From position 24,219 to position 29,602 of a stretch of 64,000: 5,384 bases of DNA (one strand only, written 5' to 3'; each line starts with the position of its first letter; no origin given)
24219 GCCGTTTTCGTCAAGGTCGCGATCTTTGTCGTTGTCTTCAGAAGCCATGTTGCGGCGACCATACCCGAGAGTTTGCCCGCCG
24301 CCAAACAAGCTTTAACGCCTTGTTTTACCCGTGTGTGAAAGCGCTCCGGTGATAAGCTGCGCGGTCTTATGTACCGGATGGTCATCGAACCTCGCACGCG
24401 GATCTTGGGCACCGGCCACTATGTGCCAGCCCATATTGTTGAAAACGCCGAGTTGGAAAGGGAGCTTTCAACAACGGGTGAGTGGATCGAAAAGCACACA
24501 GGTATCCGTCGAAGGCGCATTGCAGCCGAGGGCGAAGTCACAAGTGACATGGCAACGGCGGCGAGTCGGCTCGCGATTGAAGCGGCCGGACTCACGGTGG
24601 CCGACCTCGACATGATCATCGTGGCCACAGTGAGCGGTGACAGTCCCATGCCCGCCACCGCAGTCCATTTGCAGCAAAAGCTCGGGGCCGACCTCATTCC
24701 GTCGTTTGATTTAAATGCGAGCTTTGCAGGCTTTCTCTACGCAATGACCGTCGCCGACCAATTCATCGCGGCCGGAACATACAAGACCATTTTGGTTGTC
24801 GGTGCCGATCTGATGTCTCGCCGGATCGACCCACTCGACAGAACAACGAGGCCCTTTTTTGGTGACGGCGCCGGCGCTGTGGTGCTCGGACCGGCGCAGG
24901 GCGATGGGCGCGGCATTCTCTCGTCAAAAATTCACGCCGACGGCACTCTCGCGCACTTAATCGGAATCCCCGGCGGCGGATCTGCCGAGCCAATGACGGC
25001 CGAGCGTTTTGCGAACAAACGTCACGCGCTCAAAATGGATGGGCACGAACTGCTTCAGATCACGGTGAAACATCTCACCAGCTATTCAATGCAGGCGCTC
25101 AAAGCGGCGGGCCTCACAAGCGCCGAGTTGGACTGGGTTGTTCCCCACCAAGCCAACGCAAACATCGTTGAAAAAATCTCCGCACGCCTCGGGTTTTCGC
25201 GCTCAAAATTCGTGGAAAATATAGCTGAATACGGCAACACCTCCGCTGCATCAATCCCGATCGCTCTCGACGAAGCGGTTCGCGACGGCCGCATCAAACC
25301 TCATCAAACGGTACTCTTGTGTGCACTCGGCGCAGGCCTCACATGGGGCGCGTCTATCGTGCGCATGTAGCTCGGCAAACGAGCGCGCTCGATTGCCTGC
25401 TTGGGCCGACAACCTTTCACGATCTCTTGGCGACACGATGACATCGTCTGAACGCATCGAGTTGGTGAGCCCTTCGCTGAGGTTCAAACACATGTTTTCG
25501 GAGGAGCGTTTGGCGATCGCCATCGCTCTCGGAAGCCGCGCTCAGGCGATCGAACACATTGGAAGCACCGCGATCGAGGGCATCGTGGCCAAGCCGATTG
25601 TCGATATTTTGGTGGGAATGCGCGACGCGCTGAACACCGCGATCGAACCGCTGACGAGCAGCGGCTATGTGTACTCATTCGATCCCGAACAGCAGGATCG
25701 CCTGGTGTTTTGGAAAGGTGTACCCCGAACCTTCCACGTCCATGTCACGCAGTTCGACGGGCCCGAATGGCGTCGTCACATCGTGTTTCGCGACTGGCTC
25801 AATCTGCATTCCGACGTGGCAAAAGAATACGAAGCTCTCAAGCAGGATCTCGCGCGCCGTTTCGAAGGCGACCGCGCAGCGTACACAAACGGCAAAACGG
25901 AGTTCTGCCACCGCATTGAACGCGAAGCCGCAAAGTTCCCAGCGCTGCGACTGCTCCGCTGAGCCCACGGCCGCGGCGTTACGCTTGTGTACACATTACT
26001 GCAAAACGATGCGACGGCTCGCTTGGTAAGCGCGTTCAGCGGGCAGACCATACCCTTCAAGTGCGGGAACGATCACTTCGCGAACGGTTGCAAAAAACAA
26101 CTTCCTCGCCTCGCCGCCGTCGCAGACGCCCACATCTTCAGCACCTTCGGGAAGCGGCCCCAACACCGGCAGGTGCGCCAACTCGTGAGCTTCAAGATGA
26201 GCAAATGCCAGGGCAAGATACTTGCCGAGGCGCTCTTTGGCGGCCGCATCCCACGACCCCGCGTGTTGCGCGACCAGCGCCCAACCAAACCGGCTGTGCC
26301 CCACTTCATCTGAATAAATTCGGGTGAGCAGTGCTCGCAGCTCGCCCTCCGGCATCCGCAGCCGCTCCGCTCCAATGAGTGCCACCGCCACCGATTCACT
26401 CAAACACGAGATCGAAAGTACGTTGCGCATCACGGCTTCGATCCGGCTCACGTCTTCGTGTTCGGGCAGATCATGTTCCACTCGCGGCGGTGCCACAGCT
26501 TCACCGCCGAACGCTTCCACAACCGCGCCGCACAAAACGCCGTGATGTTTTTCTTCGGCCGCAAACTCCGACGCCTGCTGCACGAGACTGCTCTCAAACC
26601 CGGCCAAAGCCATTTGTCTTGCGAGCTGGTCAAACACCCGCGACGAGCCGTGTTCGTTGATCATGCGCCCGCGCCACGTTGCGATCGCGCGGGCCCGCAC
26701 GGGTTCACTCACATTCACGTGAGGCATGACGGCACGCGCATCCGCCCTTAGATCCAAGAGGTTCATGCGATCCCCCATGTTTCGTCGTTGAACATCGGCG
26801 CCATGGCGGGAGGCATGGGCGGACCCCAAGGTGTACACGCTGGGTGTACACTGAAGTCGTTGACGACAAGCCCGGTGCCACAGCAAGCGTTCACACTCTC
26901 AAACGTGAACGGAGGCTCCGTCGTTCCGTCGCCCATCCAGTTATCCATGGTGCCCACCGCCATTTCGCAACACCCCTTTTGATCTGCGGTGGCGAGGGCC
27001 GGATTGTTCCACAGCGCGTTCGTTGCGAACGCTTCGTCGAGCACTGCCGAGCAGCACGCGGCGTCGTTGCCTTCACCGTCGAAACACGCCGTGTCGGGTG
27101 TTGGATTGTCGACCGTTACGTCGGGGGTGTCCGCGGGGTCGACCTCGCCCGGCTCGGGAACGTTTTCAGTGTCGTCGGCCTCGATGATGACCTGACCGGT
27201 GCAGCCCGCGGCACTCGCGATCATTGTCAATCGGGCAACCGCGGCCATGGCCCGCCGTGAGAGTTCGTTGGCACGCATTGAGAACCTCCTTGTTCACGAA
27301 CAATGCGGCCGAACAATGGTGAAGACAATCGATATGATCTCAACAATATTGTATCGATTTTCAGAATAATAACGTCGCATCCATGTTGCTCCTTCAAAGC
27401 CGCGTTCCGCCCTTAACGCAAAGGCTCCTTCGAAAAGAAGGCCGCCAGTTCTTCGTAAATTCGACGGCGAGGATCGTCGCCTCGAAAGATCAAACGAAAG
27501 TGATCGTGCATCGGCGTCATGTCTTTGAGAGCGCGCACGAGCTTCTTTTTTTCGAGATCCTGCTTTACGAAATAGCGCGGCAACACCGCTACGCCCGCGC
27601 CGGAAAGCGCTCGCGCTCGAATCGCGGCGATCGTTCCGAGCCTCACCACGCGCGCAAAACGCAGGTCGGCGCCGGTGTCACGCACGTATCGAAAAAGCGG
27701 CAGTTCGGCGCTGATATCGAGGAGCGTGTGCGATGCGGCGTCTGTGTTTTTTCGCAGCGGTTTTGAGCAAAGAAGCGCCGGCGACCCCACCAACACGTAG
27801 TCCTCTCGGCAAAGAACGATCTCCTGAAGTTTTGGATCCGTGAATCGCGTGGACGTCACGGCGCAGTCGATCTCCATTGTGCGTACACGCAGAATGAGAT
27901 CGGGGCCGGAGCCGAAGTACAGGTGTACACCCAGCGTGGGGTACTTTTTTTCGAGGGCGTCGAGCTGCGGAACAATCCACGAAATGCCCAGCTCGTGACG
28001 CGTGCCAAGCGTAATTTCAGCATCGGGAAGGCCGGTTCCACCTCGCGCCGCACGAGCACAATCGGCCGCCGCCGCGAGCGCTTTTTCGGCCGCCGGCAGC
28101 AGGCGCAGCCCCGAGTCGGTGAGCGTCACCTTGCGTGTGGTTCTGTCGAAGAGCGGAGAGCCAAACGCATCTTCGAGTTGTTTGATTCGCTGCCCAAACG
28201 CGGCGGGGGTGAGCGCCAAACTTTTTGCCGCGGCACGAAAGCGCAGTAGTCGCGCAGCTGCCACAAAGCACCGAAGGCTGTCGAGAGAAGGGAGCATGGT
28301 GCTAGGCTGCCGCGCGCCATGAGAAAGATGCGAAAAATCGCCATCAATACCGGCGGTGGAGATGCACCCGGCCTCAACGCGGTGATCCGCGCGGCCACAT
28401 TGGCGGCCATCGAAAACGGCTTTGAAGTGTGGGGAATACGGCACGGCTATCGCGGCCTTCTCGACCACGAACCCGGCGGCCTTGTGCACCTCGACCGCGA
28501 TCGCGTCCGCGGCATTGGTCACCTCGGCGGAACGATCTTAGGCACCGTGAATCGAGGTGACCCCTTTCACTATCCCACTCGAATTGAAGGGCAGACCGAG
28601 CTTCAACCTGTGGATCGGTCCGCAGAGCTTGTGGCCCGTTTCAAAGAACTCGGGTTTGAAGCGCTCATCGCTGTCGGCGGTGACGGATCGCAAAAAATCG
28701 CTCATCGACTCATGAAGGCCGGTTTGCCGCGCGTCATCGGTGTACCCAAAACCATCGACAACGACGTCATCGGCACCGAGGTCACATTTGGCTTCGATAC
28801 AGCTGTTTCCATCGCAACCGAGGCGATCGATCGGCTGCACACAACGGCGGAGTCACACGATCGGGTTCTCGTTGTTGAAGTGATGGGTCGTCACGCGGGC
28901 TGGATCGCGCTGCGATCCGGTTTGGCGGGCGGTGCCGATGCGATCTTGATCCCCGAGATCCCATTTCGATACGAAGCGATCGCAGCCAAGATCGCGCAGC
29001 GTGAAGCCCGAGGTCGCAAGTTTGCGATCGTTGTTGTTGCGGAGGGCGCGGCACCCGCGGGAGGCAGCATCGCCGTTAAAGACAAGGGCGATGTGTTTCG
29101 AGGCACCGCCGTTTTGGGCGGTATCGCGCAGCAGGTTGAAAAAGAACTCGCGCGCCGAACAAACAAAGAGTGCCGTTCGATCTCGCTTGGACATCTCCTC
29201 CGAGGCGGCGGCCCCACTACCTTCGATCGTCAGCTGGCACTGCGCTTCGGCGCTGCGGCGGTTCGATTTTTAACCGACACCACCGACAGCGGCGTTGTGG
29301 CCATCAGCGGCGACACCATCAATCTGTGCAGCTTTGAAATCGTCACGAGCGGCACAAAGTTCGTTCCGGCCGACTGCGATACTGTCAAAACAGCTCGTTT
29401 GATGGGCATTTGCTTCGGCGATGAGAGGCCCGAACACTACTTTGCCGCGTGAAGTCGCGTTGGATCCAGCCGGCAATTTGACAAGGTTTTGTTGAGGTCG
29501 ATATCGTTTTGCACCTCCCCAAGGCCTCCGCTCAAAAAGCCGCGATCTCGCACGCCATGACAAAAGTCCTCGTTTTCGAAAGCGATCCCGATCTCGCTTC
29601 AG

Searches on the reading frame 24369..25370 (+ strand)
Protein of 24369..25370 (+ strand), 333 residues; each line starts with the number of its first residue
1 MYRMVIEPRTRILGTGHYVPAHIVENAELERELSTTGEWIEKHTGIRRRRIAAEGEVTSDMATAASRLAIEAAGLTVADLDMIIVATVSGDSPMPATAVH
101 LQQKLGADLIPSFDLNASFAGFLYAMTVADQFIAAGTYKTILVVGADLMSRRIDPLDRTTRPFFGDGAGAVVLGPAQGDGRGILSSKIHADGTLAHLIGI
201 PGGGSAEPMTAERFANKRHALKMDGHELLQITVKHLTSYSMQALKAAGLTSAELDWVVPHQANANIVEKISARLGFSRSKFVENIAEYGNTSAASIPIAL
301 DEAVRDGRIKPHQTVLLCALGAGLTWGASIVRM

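Call 96: search_protein_families(library=pfam, proteins=[window:24369-25370:+], max_evalue=0.0001)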
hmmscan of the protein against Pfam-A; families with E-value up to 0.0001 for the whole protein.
window:24369-25370:+ (333 aa): 3 families
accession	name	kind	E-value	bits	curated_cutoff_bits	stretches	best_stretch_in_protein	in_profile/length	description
PF08541.16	ACP_syn_III_C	-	1.7e-36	124.7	26.6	1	244-333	1-90/90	3-Oxoacyl-[acyl-carrier-protein (ACP)] synthase III C terminal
PF08545.16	ACP_syn_III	-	3.9e-27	94.4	24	1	113-192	1-80/80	3-Oxoacyl-[acyl-carrier-protein (ACP)] synthase III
PF00108.29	Thiolase_N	-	3.2e-06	27.1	26.4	1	55-153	20-119/260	Thiolase, N-terminal domain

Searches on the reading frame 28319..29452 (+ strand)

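Call 96: search_protein_families(library=pfam, proteins=[window:28319-29452:+], max_evalue=0.0001)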
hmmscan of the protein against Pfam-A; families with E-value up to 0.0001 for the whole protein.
window:28319-29452:+ (377 aa): 1 family
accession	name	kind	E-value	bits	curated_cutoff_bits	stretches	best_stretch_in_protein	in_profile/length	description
PF00365.25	PFK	-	3.3e-99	332.2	30.9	1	6-318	1-277/277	Phosphofructokinase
